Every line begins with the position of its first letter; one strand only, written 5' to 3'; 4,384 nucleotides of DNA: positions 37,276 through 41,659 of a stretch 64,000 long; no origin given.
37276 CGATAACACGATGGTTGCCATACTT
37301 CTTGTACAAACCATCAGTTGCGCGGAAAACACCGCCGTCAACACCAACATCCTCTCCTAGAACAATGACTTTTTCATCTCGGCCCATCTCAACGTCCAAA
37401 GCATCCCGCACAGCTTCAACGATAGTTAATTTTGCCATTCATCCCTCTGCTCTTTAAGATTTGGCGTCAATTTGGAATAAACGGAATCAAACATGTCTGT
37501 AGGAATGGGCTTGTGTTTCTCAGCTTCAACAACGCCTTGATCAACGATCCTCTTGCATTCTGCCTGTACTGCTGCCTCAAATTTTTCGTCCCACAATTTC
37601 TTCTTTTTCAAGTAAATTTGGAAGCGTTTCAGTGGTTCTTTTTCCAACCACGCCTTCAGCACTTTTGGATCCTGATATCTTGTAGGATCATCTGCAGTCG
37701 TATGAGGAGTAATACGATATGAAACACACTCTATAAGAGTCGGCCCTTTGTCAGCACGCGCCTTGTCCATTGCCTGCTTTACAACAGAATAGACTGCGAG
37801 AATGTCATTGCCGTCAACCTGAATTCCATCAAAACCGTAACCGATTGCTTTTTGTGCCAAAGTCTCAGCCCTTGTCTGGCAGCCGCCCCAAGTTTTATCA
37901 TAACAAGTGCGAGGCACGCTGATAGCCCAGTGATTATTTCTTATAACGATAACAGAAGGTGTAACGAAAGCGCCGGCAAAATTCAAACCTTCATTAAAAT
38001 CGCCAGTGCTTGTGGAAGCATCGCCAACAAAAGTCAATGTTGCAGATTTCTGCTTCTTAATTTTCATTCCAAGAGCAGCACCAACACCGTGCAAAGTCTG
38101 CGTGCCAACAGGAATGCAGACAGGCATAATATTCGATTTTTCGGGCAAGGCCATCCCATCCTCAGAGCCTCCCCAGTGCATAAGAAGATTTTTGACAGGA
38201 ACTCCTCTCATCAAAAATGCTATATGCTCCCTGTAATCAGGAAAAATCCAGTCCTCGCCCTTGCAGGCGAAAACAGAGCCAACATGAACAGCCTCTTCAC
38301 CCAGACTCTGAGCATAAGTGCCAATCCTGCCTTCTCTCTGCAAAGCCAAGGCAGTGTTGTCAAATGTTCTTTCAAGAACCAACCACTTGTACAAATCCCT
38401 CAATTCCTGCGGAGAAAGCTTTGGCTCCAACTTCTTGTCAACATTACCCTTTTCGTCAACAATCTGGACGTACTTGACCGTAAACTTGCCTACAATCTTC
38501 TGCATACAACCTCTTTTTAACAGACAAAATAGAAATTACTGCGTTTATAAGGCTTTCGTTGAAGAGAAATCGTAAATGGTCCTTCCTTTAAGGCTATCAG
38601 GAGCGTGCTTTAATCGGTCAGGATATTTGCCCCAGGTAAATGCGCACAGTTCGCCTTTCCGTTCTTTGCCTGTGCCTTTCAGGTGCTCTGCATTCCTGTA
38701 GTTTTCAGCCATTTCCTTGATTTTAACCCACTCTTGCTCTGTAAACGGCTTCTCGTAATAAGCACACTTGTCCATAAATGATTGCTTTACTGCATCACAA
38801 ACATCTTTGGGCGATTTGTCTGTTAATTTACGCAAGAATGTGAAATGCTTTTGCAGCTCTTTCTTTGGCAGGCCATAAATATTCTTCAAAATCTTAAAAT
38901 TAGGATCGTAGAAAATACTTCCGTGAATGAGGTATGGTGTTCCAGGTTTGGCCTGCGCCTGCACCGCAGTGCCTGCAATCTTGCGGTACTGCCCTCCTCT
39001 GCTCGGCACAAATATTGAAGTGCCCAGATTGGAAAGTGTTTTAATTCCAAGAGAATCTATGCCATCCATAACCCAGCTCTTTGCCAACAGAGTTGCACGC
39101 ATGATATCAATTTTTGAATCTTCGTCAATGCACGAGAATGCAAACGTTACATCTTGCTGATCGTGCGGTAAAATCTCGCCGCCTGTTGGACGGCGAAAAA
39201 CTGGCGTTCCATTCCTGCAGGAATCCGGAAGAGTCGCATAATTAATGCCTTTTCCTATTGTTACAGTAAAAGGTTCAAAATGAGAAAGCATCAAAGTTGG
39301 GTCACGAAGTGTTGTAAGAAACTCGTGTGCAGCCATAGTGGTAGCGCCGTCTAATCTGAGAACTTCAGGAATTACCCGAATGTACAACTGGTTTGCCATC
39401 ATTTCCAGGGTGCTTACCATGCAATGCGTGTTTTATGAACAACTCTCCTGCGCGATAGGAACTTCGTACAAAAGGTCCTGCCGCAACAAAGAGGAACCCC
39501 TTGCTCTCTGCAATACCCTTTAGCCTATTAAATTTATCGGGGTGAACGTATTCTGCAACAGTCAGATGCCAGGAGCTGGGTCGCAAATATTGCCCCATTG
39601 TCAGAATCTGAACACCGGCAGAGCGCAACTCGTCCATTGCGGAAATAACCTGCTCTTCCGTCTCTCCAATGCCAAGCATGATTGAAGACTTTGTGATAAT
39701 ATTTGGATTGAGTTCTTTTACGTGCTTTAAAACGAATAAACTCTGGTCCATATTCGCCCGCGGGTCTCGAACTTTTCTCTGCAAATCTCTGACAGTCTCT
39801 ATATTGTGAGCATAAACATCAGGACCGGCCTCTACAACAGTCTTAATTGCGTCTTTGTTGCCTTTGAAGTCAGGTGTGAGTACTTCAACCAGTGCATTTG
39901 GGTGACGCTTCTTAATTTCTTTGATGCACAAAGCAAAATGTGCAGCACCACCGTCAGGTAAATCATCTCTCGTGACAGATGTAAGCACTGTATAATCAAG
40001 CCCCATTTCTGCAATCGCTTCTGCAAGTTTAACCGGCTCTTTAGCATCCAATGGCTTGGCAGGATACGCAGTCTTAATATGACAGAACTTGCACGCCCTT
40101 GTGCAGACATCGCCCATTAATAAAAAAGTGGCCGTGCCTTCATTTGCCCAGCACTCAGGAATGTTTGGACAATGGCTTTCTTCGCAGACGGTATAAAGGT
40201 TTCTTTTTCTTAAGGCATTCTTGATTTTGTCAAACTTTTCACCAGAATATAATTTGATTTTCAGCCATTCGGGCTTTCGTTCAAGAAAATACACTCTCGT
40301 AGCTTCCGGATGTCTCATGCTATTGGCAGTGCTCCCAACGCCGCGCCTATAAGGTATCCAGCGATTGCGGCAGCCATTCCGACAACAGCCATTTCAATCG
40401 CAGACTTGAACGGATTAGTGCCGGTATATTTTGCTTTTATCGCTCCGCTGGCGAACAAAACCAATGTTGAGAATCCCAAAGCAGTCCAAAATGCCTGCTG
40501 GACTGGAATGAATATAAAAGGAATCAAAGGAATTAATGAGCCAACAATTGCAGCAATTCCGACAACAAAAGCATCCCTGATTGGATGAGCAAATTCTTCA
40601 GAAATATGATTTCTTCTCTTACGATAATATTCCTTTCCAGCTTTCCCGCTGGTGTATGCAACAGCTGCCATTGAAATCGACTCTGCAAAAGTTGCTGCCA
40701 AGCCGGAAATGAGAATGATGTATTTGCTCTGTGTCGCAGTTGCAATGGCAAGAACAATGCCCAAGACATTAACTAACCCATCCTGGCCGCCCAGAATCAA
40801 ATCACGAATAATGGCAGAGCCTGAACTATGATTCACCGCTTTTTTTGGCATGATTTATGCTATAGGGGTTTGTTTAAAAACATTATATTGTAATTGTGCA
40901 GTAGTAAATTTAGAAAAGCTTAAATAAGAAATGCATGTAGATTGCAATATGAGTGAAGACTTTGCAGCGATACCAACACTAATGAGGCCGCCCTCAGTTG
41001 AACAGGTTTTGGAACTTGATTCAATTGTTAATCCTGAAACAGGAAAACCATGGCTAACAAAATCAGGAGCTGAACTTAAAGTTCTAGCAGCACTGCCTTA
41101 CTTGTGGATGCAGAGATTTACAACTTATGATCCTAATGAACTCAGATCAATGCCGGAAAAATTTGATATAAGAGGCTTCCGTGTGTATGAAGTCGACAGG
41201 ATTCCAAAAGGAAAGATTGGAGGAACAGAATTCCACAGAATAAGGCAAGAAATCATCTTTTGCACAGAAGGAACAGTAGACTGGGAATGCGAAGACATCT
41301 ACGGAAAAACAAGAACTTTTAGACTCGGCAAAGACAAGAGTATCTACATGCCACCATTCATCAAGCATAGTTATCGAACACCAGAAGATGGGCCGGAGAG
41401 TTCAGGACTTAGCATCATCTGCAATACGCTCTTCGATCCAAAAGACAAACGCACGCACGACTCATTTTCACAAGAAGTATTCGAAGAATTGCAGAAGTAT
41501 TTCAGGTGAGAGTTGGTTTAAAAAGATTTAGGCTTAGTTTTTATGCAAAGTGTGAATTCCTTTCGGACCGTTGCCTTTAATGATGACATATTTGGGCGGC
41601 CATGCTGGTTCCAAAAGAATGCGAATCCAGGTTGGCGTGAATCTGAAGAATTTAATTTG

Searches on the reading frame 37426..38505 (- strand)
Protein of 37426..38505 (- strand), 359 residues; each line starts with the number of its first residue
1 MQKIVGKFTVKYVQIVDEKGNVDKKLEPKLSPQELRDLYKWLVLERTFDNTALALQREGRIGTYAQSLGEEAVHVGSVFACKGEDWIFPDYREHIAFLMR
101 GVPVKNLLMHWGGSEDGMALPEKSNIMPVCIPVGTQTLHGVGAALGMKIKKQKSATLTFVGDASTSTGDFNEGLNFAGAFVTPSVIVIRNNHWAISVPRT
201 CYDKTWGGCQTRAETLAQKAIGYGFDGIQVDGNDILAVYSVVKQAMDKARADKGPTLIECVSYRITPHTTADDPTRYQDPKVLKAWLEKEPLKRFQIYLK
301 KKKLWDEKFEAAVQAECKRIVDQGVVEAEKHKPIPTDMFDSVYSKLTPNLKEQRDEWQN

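Call 63: search_protein_families(library=pfam, proteins=[window:37426-38505:-], max_evalue=0.0001)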
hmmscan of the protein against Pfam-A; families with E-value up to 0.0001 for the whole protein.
window:37426-38505:- (359 aa): 3 families
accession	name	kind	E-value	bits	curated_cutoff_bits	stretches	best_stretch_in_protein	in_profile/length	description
PF00676.26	E1_dh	-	6.9e-78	262.1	22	1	41-332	3-295/300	Dehydrogenase E1 component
PF02775.26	TPP_enzyme_C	-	7.3e-06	26.3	21.9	1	140-260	33-151/151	Thiamine pyrophosphate enzyme, C-terminal TPP binding domain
PF13292.11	DXP_synthase_N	-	7.5e-05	22.6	21.2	0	139-196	119-176/274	1-deoxy-D-xylulose-5-phosphate synthase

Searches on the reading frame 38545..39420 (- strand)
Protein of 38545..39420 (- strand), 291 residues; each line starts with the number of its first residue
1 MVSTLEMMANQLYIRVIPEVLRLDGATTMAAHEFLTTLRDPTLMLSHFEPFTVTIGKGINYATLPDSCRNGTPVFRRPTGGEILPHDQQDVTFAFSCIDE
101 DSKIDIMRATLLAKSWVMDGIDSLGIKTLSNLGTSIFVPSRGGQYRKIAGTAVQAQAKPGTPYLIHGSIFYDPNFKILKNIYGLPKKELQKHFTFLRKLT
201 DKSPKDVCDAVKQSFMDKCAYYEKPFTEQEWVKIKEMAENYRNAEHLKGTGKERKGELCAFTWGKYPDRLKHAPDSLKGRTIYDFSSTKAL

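Call 63: search_protein_families(library=pfam, proteins=[window:38545-39420:-], max_evalue=0.0001)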
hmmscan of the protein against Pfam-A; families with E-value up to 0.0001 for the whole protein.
window:38545-39420:- (291 aa): 1 family
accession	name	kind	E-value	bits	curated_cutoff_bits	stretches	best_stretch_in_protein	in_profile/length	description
PF21948.1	LplA-B_cat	-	2.2e-14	54.3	27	1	26-215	3-199/200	Lipoyl protein ligase A/B catalytic domain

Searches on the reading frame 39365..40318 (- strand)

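Call 63: search_protein_families(library=pfam, proteins=[window:39365-40318:-], max_evalue=0.0001)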
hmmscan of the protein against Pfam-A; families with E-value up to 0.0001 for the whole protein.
window:39365-40318:- (317 aa): 2 families
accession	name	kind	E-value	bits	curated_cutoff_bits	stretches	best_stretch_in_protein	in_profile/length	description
PF04055.27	Radical_SAM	-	2.8e-24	86.6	29.5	1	68-230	3-165/166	Radical SAM superfamily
PF16881.10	LIAS_N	-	1.2e-09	39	27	1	14-50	60-96/96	N-terminal domain of lipoyl synthase of Radical_SAM family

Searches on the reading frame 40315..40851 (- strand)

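Call 63: search_protein_families(library=pfam, proteins=[window:40315-40851:-], max_evalue=0.0001)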
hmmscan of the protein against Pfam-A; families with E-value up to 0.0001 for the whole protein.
window:40315-40851:- (178 aa): 1 family
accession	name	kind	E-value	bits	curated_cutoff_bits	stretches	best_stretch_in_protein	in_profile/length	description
PF01988.24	VIT1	-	1.8e-35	123.1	28.1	2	85-169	128-213/214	VIT family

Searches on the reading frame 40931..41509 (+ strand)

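Call 63: search_protein_families(library=pfam, proteins=[window:40931-41509:+], max_evalue=0.0001)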
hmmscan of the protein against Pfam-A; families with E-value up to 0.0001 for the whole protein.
window:40931-41509:+ (192 aa): 2 families
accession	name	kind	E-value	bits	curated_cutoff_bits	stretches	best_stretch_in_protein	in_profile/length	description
PF07883.17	Cupin_2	-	4.7e-06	26.7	27.2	1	90-155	4-63/70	Cupin domain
PF05523.17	FdtA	-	6.6e-06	26.4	23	1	84-181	33-128/131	WxcM-like, C-terminal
